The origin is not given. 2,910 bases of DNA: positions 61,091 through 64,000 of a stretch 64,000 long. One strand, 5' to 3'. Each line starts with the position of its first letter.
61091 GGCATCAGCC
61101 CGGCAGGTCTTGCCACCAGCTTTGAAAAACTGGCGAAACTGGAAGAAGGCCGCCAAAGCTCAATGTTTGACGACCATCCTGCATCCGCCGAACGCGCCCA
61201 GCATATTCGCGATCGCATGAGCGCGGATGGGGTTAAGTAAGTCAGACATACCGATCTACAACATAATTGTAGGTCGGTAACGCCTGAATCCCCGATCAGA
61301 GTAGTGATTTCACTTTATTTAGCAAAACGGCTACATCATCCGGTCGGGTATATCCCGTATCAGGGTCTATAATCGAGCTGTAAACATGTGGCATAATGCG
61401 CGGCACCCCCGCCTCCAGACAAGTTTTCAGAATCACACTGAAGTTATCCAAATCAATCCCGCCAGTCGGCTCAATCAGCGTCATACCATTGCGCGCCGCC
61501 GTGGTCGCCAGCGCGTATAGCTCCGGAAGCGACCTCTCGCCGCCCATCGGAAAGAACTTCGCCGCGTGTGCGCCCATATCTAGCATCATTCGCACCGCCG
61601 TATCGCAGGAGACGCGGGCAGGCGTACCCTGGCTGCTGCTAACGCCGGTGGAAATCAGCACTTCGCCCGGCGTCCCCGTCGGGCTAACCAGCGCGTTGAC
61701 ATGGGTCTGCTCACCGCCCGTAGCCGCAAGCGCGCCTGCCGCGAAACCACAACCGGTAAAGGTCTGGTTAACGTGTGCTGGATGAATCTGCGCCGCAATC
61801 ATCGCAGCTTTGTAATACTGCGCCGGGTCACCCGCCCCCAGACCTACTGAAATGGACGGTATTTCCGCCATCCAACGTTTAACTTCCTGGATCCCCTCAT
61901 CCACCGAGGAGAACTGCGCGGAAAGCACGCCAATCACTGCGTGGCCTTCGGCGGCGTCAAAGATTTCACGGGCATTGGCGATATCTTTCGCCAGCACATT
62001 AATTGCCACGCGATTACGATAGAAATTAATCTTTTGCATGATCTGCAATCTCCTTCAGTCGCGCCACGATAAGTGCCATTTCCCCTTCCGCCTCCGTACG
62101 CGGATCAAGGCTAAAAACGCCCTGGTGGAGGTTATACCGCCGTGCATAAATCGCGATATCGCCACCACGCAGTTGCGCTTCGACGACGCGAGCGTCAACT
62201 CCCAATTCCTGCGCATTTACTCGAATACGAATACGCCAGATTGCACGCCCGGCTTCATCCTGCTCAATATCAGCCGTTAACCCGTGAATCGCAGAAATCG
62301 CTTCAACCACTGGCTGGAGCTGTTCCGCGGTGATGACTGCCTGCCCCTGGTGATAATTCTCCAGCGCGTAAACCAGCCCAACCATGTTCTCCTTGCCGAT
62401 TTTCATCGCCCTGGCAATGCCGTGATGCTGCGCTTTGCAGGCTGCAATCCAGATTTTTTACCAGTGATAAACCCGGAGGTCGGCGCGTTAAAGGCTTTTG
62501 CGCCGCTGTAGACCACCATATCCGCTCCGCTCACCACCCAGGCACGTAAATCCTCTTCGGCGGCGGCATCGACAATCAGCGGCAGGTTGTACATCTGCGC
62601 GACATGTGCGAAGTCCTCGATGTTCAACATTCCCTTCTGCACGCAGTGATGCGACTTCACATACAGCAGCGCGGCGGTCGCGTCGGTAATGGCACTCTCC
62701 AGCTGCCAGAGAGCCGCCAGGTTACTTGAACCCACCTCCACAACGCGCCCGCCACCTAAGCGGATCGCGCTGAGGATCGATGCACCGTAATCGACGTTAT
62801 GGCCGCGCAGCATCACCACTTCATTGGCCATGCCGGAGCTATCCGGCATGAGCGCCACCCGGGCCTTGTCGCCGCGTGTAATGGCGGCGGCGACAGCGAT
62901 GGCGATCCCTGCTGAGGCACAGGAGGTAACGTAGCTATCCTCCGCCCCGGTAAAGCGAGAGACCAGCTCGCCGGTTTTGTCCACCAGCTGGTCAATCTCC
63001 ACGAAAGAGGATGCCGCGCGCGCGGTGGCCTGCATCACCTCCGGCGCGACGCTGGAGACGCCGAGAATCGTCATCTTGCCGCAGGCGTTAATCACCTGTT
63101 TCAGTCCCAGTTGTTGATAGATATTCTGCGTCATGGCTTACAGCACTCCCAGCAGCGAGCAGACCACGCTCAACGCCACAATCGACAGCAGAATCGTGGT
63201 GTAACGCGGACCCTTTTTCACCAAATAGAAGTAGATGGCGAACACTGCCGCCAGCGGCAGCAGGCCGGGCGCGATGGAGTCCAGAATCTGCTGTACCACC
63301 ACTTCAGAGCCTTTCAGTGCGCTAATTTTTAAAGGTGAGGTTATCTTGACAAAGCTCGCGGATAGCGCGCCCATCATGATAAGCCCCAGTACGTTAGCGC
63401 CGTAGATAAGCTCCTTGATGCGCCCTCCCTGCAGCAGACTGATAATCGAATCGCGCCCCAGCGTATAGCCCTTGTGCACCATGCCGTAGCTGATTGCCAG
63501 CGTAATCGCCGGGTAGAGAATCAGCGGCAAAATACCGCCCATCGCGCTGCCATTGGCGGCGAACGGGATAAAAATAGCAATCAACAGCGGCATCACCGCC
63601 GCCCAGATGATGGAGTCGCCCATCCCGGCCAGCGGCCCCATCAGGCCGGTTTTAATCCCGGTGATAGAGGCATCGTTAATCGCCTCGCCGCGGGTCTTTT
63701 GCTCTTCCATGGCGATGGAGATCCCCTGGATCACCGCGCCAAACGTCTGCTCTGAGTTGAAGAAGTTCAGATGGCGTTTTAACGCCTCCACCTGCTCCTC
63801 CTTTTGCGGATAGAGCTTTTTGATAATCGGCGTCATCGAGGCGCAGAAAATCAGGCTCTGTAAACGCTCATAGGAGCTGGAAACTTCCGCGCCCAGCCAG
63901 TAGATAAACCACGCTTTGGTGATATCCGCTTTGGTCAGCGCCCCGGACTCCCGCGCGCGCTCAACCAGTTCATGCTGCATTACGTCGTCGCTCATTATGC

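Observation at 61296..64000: Distal end of a D-glucosaminate-like PTS operon after loiP, with a frameshifted dgaE-like gene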

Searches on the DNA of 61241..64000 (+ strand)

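Call 3: search_dna_similar(query=window:61241-64000:+, collection=ecoli_genomes, mode=near, max_rows=40)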
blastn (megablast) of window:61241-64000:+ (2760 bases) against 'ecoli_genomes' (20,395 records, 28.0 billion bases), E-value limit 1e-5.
Records with a match: 562; places in all: 562; records where one place covers at least 80% of the query: 562.
Genomes with a match: 562 of 5426; with a place that covers at least 80% of the query: 562. Places per genome that has any: lowest 1, median 1, highest 1. On chromosomes: 562 places; on plasmids: 0.
Best place of each record, by identity: >=99% 560; 95-99% 2.
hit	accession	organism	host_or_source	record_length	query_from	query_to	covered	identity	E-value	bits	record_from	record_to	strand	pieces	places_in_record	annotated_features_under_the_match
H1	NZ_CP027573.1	Escherichia coli strain 2013C-4081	missing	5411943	1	2760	100%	99.9%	0e+0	5126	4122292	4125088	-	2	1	DgaE family pyridoxal phosphate-dependent ammonia lyase | PTS system mannose/fructose/sorbose family transporter subunit IID | dagF: 2-dehydro-3-deoxy-phosphogluconate aldolase | PTS mannose/fructose/sorbose/N-acetylgalactosamine transporter ...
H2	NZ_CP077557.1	Escherichia coli O111:H8 strain 02-3334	Homo sapiens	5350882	1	2760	100%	99.9%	0e+0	5126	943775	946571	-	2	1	DgaE family pyridoxal phosphate-dependent ammonia lyase | PTS system mannose/fructose/sorbose family transporter subunit IID | dagF: 2-dehydro-3-deoxy-phosphogluconate aldolase | PTS mannose/fructose/sorbose/N-acetylgalactosamine transporter ...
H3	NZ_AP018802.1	Escherichia coli strain E2863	Bos taurus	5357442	1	2760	100%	99.9%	0e+0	5086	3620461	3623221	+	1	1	dgaE: D-glucosaminate-6-phosphate ammonia lyase | PTS system mannose/fructose/sorbose family transporter subunit IID | dagF: 2-dehydro-3-deoxy-phosphogluconate aldolase | PTS mannose/fructose/sorbose/N-acetylgalactosamine transporter ...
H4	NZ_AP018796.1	Escherichia coli strain E2855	Bos taurus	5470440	1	2760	100%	99.9%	0e+0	5086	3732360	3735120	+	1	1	dgaE: D-glucosaminate-6-phosphate ammonia lyase | PTS system mannose/fructose/sorbose family transporter subunit IID | dagF: 2-dehydro-3-deoxy-phosphogluconate aldolase | PTS mannose/fructose/sorbose/N-acetylgalactosamine transporter ...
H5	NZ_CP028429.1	Escherichia coli strain RM9131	Bos taurus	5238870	1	2760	100%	99.9%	0e+0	5086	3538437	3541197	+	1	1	dgaE: D-glucosaminate-6-phosphate ammonia lyase | PTS system mannose/fructose/sorbose family transporter subunit IID | dagF: 2-dehydro-3-deoxy-phosphogluconate aldolase | PTS mannose/fructose/sorbose/N-acetylgalactosamine transporter ...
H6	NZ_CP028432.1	Escherichia coli strain RM9975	Corvus brachyrhynchos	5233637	1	2760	100%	99.9%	0e+0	5086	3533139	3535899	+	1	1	dgaE: D-glucosaminate-6-phosphate ammonia lyase | PTS system mannose/fructose/sorbose family transporter subunit IID | dagF: 2-dehydro-3-deoxy-phosphogluconate aldolase | PTS mannose/fructose/sorbose/N-acetylgalactosamine transporter ...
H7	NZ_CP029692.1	Escherichia coli strain SD134209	Homo sapiens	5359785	1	2760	100%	99.9%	0e+0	5086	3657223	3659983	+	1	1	dgaE: D-glucosaminate-6-phosphate ammonia lyase | PTS system mannose/fructose/sorbose family transporter subunit IID | dagF: 2-dehydro-3-deoxy-phosphogluconate aldolase | PTS mannose/fructose/sorbose/N-acetylgalactosamine transporter ...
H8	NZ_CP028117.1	Escherichia coli O111 str. RM9322 strain RM9322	Creek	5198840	1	2760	100%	99.9%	0e+0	5086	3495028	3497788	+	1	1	dgaE: D-glucosaminate-6-phosphate ammonia lyase | PTS system mannose/fructose/sorbose family transporter subunit IID | dagF: 2-dehydro-3-deoxy-phosphogluconate aldolase | PTS mannose/fructose/sorbose/N-acetylgalactosamine transporter ...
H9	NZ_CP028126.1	Escherichia coli O26 str. RM10386 strain RM10386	Bos taurus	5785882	1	2760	100%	99.9%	0e+0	5086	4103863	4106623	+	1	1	dgaE: D-glucosaminate-6-phosphate ammonia lyase | PTS system mannose/fructose/sorbose family transporter subunit IID | dagF: 2-dehydro-3-deoxy-phosphogluconate aldolase | PTS mannose/fructose/sorbose/N-acetylgalactosamine transporter ...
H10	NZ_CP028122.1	Escherichia coli O43 str. RM10042 strain RM10042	Bos taurus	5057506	1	2760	100%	99.9%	0e+0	5086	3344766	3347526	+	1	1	dgaE: D-glucosaminate-6-phosphate ammonia lyase | PTS system mannose/fructose/sorbose family transporter subunit IID | dagF: 2-dehydro-3-deoxy-phosphogluconate aldolase | PTS mannose/fructose/sorbose/N-acetylgalactosamine transporter ...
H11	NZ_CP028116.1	Escherichia coli O26 str. RM8426 strain RM8426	Creek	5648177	1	2760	100%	99.9%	0e+0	5086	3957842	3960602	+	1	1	dgaE: D-glucosaminate-6-phosphate ammonia lyase | PTS system mannose/fructose/sorbose family transporter subunit IID | dagF: 2-dehydro-3-deoxy-phosphogluconate aldolase | PTS mannose/fructose/sorbose/N-acetylgalactosamine transporter ...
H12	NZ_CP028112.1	Escherichia coli O103 str. RM8385 strain RM8385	Bos taurus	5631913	1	2760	100%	99.9%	0e+0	5086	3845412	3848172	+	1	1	dgaE: D-glucosaminate-6-phosphate ammonia lyase | PTS system mannose/fructose/sorbose family transporter subunit IID | dagF: 2-dehydro-3-deoxy-phosphogluconate aldolase | PTS mannose/fructose/sorbose/N-acetylgalactosamine transporter ...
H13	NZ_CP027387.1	Escherichia coli strain 2014C-3057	Homo sapiens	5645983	1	2760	100%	99.9%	0e+0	5086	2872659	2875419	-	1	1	dgaE: D-glucosaminate-6-phosphate ammonia lyase | PTS system mannose/fructose/sorbose family transporter subunit IID | dagF: 2-dehydro-3-deoxy-phosphogluconate aldolase | PTS mannose/fructose/sorbose/N-acetylgalactosamine transporter ...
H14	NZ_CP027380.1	Escherichia coli strain 2013C-3250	missing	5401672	1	2760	100%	99.9%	0e+0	5086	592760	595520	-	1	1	dgaE: D-glucosaminate-6-phosphate ammonia lyase | PTS system mannose/fructose/sorbose family transporter subunit IID | dagF: 2-dehydro-3-deoxy-phosphogluconate aldolase | PTS mannose/fructose/sorbose/N-acetylgalactosamine transporter ...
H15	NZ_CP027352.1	Escherichia coli strain 2012C-4606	missing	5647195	1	2760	100%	99.9%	0e+0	5086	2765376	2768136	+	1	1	dgaE: D-glucosaminate-6-phosphate ammonia lyase | PTS system mannose/fructose/sorbose family transporter subunit IID | dagF: 2-dehydro-3-deoxy-phosphogluconate aldolase | PTS mannose/fructose/sorbose/N-acetylgalactosamine transporter ...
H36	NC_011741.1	Escherichia coli IAI1 strain IAI1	-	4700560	1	2760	100%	99.9%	0e+0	5086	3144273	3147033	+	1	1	dgaE: D-glucosaminate-6-phosphate ammonia lyase | PTS system mannose/fructose/sorbose family transporter subunit IID | dagF: 2-dehydro-3-deoxy-phosphogluconate aldolase | PTS mannose/fructose/sorbose/N-acetylgalactosamine transporter ...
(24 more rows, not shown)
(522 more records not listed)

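Call 5: search_dna_similar(query=window:62422-62491:+, collection=ecoli_genomes, mode=near, max_rows=30)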
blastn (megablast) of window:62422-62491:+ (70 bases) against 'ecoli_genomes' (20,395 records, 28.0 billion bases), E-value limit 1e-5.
Records with a match: 560; places in all: 560; records where one place covers at least 80% of the query: 560.
Genomes with a match: 560 of 5426; with a place that covers at least 80% of the query: 560. Places per genome that has any: lowest 1, median 1, highest 1. On chromosomes: 560 places; on plasmids: 0.
Best place of each record, by identity: 95-99% 560.
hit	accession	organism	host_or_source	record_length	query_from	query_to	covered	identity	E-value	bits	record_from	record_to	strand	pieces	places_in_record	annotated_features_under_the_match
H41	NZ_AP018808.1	Escherichia coli strain E2865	Bos taurus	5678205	1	70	100%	98.6%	3e-26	124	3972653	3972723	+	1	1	dgaE: D-glucosaminate-6-phosphate ammonia lyase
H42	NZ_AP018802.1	Escherichia coli strain E2863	Bos taurus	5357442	1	70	100%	98.6%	3e-26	124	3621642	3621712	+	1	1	dgaE: D-glucosaminate-6-phosphate ammonia lyase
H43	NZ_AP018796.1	Escherichia coli strain E2855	Bos taurus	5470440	1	70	100%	98.6%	3e-26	124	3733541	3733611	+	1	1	dgaE: D-glucosaminate-6-phosphate ammonia lyase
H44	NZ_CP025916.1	Escherichia coli strain 120899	Homo sapiens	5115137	1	70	100%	98.6%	3e-26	124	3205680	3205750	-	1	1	dgaE: D-glucosaminate-6-phosphate ammonia lyase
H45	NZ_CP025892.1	Escherichia coli strain 503025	Homo sapiens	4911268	1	70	100%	98.6%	3e-26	124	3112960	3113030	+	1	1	dgaE: D-glucosaminate-6-phosphate ammonia lyase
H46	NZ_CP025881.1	Escherichia coli strain 503440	Homo sapiens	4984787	1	70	100%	98.6%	3e-26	124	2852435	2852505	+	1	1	dgaE: D-glucosaminate-6-phosphate ammonia lyase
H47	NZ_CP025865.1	Escherichia coli strain 504211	Homo sapiens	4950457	1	70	100%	98.6%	3e-26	124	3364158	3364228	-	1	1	dgaE: D-glucosaminate-6-phosphate ammonia lyase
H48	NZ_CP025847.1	Escherichia coli strain 602354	Homo sapiens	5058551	1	70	100%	98.6%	3e-26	124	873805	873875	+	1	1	dgaE: D-glucosaminate-6-phosphate ammonia lyase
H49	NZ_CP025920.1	Escherichia coli strain 103605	Homo sapiens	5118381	1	70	100%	98.6%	3e-26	124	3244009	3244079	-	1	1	dgaE: D-glucosaminate-6-phosphate ammonia lyase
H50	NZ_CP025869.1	Escherichia coli strain 503829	Homo sapiens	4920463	1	70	100%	98.6%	3e-26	124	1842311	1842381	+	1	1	dgaE: D-glucosaminate-6-phosphate ammonia lyase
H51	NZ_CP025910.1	Escherichia coli strain 204446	Homo sapiens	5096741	1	70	100%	98.6%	3e-26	124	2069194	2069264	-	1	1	dgaE: D-glucosaminate-6-phosphate ammonia lyase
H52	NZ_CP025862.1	Escherichia coli strain 504237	Homo sapiens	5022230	1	70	100%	98.6%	3e-26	124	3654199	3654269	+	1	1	dgaE: D-glucosaminate-6-phosphate ammonia lyase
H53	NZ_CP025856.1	Escherichia coli strain 504838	Homo sapiens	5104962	1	70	100%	98.6%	3e-26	124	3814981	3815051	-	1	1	dgaE: D-glucosaminate-6-phosphate ammonia lyase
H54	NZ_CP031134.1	Escherichia coli strain CFSAN064035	biological fluid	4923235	1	70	100%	98.6%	3e-26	124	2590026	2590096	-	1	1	dgaE: D-glucosaminate-6-phosphate ammonia lyase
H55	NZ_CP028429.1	Escherichia coli strain RM9131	Bos taurus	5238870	1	70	100%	98.6%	3e-26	124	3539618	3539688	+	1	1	dgaE: D-glucosaminate-6-phosphate ammonia lyase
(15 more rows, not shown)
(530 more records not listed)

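Call 6: get_annotated_region(hit=H36, flank=9000)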
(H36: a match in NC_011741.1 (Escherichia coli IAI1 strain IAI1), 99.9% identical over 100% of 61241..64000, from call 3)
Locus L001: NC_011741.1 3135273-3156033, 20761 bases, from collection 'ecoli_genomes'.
description: Escherichia coli IAI1, complete sequence
organism: Escherichia coli IAI1 strain IAI1 (NCBI taxid 585034)
replicon: chromosome; assembly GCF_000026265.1
host: -; source: -; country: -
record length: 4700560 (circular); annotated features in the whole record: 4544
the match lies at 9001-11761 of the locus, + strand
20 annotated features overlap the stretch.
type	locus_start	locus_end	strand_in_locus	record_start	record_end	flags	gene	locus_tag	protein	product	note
CDS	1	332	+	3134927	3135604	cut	-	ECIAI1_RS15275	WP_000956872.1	ABC transporter ATP-binding protein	-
CDS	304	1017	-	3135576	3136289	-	-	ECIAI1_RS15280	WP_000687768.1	nucleoside/nucleotide kinase family protein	-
CDS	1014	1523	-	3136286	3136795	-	fumE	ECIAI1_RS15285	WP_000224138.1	fumarase E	-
CDS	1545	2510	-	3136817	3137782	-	glpX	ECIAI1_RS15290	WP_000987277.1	class II fructose-bisphosphatase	-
CDS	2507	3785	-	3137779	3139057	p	yggP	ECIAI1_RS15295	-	zinc-binding dehydrogenase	frameshifted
CDS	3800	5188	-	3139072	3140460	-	cmtA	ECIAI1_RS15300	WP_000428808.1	PTS mannitol transporter subunit IICB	-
CDS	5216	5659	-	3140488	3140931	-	cmtB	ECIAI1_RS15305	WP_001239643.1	PTS mannitol transporter subunit IIA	-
CDS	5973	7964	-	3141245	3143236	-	tkt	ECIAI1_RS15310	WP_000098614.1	transketolase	-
CDS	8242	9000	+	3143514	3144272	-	loiP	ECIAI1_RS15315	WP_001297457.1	metalloprotease LoiP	-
CDS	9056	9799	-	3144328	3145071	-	dagF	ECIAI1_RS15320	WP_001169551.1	2-dehydro-3-deoxy-phosphogluconate aldolase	-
CDS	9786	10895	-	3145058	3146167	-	dgaE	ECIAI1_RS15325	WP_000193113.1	D-glucosaminate-6-phosphate ammonia lyase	-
CDS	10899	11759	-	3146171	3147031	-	-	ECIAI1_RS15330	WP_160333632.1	PTS system mannose/fructose/sorbose family transporter subunit IID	-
CDS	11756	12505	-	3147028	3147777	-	-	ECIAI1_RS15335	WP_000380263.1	PTS mannose/fructose/sorbose/N-acetylgalactosamine transporter subunit IIC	-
CDS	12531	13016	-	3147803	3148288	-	-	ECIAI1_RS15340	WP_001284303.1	PTS system mannose/fructose/N-acetylgalactosamine-transporter subunit IIB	-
CDS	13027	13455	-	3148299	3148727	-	-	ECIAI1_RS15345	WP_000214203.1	PTS sugar transporter subunit IIA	-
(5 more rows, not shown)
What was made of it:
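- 63138..63995 (-): dgaD, mannose-family PTS EIID subunit, 285 aa from the ATG, intact. RefSeq calls it from the ATA codon at 63998. IAI1 annotation (call 6).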

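Call 46: search_dna_similar(query=L011:1-20732:+, collection=ecoli_genomes, mode=near, max_rows=6)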
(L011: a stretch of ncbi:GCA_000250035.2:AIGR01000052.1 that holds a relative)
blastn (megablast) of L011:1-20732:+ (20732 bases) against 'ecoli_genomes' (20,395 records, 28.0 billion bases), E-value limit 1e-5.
Records with a match: 5426; places in all: 5456; records where one place covers at least 80% of the query: 562.
Genomes with a match: 5425 of 5426; with a place that covers at least 80% of the query: 562. Places per genome that has any: lowest 1, median 1, highest 2. On chromosomes: 5453 places; on plasmids: 3.
Best place of each record, by identity: >=99% 1270; 95-99% 4155; 80-90% 1.
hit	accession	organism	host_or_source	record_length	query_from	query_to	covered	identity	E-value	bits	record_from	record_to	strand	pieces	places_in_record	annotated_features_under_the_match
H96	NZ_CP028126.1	Escherichia coli O26 str. RM10386 strain RM10386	Bos taurus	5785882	1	20732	100%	100.0%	0e+0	38271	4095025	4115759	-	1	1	dagR: transcriptional regulator DagR | tkt: transketolase | speA: biosynthetic arginine decarboxylase | cmtA: PTS mannitol transporter subunit IICB | yggP: zinc-binding dehydrogenase | and 16 other names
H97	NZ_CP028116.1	Escherichia coli O26 str. RM8426 strain RM8426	Creek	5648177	1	20732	100%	100.0%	0e+0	38271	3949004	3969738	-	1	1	dagR: transcriptional regulator DagR | tkt: transketolase | speA: biosynthetic arginine decarboxylase | cmtA: PTS mannitol transporter subunit IICB | yggP: zinc-binding dehydrogenase | and 16 other names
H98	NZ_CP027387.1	Escherichia coli strain 2014C-3057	Homo sapiens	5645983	1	20732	100%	100.0%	0e+0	38271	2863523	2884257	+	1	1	dagR: transcriptional regulator DagR | tkt: transketolase | speA: biosynthetic arginine decarboxylase | cmtA: PTS mannitol transporter subunit IICB | yggP: zinc-binding dehydrogenase | and 16 other names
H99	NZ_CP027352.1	Escherichia coli strain 2012C-4606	missing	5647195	1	20732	100%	100.0%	0e+0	38271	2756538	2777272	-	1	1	dagR: transcriptional regulator DagR | tkt: transketolase | speA: biosynthetic arginine decarboxylase | cmtA: PTS mannitol transporter subunit IICB | yggP: zinc-binding dehydrogenase | and 16 other names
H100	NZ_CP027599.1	Escherichia coli strain 97-3250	Homo sapiens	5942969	1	20732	100%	100.0%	0e+0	38271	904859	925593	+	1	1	dagR: transcriptional regulator DagR | tkt: transketolase | speA: biosynthetic arginine decarboxylase | cmtA: PTS mannitol transporter subunit IICB | yggP: zinc-binding dehydrogenase | and 16 other names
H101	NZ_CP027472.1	Escherichia coli strain 2014C-3050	missing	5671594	1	20732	100%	100.0%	0e+0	38271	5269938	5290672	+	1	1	dagR: transcriptional regulator DagR | tkt: transketolase | speA: biosynthetic arginine decarboxylase | cmtA: PTS mannitol transporter subunit IICB | yggP: zinc-binding dehydrogenase | and 16 other names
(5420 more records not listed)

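Call 47: search_dna_similar(query=L012:1-20732:+, collection=ecoli_genomes, mode=near, max_rows=6)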
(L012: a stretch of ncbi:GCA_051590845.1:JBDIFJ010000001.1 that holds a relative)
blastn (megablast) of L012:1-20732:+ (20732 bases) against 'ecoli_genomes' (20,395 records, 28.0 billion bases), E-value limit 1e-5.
Records with a match: 5426; places in all: 5456; records where one place covers at least 80% of the query: 562.
Genomes with a match: 5425 of 5426; with a place that covers at least 80% of the query: 562. Places per genome that has any: lowest 1, median 1, highest 2. On chromosomes: 5453 places; on plasmids: 3.
Best place of each record, by identity: >=99% 1324; 95-99% 4101; 80-90% 1.
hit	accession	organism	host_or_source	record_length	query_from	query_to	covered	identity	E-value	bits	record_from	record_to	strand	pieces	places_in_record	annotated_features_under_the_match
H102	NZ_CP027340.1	Escherichia coli strain 2015C-3121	Homo sapiens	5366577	1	20732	100%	100.0%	0e+0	38261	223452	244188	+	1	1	dagR: transcriptional regulator DagR | tkt: transketolase | speA: biosynthetic arginine decarboxylase | cmtA: PTS mannitol transporter subunit IICB | yggP: zinc-binding dehydrogenase | and 16 other names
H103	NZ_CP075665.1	Escherichia coli strain STEC2018-553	Homo sapiens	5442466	1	20732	100%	100.0%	0e+0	38261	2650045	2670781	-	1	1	dagR: transcriptional regulator DagR | tkt: transketolase | speA: biosynthetic arginine decarboxylase | cmtA: PTS mannitol transporter subunit IICB | yggP: zinc-binding dehydrogenase | and 16 other names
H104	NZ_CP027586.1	Escherichia coli strain 2012EL-2448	Homo sapiens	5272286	1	20732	100%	100.0%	0e+0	38256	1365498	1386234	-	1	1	dagR: transcriptional regulator DagR | tkt: transketolase | speA: biosynthetic arginine decarboxylase | cmtA: PTS mannitol transporter subunit IICB | yggP: zinc-binding dehydrogenase | and 16 other names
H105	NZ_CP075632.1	Escherichia coli strain 2018-166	Homo sapiens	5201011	1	20732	100%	100.0%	0e+0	38264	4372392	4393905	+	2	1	dagR: transcriptional regulator DagR | tkt: transketolase | speA: biosynthetic arginine decarboxylase | cmtA: PTS mannitol transporter subunit IICB | yggP: zinc-binding dehydrogenase | and 17 other names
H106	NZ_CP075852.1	Escherichia coli strain S19-651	Homo sapiens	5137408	1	20732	100%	100.0%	0e+0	38239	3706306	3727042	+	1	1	dagR: transcriptional regulator DagR | tkt: transketolase | speA: biosynthetic arginine decarboxylase | cmtA: PTS mannitol transporter subunit IICB | yggP: zinc-binding dehydrogenase | and 16 other names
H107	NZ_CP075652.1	Escherichia coli strain STEC17-183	Homo sapiens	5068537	1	20732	100%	100.0%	0e+0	38234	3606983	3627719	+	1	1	dagR: transcriptional regulator DagR | tkt: transketolase | speA: biosynthetic arginine decarboxylase | cmtA: PTS mannitol transporter subunit IICB | yggP: zinc-binding dehydrogenase | and 16 other names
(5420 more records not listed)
